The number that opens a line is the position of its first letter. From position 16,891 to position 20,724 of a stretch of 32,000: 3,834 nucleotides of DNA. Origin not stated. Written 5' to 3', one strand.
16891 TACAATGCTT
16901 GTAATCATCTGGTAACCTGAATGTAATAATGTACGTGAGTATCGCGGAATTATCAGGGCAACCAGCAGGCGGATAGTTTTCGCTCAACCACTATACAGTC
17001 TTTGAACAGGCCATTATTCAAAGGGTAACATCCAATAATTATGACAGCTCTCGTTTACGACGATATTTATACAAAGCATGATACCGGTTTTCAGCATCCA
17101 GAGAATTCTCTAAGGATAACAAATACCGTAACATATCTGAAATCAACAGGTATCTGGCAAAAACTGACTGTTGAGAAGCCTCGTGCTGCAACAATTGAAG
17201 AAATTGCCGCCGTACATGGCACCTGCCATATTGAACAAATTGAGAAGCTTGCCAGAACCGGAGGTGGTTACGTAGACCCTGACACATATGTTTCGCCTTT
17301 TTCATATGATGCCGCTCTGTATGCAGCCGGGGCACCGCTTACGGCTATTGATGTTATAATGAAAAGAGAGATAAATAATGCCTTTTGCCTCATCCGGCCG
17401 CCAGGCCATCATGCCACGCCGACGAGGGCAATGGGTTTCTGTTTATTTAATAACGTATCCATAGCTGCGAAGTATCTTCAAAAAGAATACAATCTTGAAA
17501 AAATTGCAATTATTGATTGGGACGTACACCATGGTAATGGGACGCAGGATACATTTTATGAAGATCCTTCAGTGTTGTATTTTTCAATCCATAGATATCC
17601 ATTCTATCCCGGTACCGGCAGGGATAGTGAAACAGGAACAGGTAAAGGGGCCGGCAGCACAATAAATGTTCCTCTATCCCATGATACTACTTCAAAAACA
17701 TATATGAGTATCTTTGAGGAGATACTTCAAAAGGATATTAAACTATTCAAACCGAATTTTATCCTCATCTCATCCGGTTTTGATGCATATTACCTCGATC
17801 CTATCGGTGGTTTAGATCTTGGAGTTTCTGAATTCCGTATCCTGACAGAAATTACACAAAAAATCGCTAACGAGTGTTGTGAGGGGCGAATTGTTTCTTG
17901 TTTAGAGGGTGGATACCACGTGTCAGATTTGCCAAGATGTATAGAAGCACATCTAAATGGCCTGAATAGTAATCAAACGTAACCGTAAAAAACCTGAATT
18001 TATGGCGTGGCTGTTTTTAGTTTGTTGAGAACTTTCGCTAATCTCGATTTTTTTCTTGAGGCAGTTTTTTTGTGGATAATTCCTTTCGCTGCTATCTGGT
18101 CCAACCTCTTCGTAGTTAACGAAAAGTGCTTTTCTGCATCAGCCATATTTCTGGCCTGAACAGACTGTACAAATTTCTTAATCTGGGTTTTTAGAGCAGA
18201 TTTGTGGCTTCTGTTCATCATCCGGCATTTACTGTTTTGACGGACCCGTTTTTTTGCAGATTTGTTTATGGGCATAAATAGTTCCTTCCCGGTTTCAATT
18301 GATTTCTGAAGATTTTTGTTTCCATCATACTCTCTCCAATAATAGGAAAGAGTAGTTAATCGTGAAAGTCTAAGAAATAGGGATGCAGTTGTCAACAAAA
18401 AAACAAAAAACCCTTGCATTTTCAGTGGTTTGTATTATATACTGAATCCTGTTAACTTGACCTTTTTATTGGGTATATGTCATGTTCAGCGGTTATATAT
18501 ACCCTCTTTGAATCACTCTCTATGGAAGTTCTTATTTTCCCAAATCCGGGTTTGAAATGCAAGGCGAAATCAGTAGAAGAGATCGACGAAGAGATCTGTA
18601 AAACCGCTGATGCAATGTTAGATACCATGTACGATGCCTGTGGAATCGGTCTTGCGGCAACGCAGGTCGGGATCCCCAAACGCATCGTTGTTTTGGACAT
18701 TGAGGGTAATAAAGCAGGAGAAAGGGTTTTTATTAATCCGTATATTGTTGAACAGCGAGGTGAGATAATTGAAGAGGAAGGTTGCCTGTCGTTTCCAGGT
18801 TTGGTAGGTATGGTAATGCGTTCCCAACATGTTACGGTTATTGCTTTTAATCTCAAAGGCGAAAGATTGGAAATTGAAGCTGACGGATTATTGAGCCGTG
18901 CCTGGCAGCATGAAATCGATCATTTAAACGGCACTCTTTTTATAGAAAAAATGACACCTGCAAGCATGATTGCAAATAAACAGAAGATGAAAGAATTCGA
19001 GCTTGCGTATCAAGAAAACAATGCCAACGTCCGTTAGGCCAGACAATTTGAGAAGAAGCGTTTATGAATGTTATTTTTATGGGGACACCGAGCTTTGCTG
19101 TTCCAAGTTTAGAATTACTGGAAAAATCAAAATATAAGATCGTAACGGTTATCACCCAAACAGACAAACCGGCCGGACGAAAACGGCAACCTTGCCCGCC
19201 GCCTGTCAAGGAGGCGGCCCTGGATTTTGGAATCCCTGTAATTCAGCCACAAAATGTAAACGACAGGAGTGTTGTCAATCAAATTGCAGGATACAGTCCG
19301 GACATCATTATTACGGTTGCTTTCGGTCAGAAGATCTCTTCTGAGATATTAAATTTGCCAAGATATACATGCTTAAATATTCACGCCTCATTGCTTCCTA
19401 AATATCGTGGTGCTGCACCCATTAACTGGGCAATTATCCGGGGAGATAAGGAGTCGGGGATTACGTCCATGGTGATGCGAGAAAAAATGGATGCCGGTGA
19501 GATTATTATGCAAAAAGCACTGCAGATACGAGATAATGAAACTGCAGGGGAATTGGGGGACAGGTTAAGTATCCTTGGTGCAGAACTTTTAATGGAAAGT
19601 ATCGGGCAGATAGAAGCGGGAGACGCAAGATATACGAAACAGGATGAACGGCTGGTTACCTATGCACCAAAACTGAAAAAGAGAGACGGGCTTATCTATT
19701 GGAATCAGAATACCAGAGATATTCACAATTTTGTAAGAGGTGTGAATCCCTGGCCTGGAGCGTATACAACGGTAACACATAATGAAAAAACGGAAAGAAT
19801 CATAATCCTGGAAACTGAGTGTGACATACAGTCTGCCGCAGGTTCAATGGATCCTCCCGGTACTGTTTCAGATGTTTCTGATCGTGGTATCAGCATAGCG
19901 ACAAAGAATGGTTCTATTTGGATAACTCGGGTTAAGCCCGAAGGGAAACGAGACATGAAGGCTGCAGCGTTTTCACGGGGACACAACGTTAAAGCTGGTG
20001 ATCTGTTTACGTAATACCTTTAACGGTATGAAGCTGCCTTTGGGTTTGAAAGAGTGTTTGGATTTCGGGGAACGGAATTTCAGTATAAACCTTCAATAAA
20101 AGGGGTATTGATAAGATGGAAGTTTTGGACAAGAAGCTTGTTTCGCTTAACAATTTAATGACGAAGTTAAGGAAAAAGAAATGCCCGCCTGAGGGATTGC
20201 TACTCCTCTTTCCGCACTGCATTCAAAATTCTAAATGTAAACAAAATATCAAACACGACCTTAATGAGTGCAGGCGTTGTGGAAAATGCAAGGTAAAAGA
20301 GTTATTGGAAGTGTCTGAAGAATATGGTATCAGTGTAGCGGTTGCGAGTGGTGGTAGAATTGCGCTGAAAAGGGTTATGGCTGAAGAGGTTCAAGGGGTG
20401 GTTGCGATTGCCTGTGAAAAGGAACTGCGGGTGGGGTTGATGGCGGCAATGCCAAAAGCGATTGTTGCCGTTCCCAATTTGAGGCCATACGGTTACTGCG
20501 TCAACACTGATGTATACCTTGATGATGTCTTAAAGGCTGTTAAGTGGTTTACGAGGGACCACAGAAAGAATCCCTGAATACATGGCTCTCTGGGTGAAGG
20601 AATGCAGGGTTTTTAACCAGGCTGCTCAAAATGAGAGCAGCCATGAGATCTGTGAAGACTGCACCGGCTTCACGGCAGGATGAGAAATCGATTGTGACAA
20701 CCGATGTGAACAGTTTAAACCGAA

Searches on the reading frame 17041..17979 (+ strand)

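Call 8: search_protein_families(library=pfam, proteins=[window:17041-17979:+], max_evalue=0.001)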
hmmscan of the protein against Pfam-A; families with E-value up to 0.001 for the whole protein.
window:17041-17979:+ (313 aa): 1 family
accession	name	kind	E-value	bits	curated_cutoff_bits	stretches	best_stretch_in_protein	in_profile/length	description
PF00850.24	Hist_deacetyl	-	8.9e-98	327.7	27.9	1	19-307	1-297/298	Histone deacetylase domain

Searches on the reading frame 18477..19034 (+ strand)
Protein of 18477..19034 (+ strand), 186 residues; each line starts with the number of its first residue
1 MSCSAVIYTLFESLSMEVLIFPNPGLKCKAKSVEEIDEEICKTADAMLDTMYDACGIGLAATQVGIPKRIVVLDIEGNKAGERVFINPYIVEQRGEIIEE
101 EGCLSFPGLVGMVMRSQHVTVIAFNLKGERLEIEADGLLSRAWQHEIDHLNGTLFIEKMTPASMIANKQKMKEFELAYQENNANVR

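Call 8: search_protein_families(library=pfam, proteins=[window:18477-19034:+], max_evalue=0.001)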
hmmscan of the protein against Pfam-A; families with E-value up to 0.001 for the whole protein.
window:18477-19034:+ (186 aa): 1 family
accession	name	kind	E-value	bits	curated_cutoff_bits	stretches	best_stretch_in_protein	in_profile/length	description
PF01327.26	Pep_deformylase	-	2e-47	161.1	22.8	1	17-161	3-152/156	Polypeptide deformylase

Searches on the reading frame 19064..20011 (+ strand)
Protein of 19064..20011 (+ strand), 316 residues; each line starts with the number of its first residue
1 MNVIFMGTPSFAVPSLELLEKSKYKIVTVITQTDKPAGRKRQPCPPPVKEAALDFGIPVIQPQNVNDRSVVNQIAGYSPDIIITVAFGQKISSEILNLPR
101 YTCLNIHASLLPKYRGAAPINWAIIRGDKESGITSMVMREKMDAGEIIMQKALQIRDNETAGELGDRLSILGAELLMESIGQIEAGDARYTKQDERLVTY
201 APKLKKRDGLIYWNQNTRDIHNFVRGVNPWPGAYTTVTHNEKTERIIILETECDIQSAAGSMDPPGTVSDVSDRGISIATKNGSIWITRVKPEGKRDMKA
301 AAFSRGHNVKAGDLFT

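Call 8: search_protein_families(library=pfam, proteins=[window:19064-20011:+], max_evalue=0.001)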
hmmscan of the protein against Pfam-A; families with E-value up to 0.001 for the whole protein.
window:19064-20011:+ (316 aa): 2 families
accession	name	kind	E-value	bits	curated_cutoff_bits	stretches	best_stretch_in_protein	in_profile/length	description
PF00551.24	Formyl_trans_N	-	4.3e-41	141.1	26.1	1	1-179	1-180/181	Formyl transferase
PF02911.23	Formyl_trans_C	-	2.1e-25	89.3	21.1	1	203-308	1-100/100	Formyl transferase, C-terminal domain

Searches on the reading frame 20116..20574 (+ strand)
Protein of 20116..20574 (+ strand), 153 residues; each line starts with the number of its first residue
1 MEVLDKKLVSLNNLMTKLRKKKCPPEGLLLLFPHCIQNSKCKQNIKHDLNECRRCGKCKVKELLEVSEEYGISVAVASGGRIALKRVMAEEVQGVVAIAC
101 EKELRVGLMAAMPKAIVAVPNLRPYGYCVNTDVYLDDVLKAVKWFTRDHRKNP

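Call 8: search_protein_families(library=pfam, proteins=[window:20116-20574:+], max_evalue=0.001)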
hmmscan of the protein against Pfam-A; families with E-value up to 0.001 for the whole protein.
window:20116-20574:+ (153 aa): 1 family
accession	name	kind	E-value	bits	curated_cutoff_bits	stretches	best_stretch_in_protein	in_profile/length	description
PF01976.22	DUF116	-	4.6e-40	137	25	1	3-141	16-154/155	Protein of unknown function DUF116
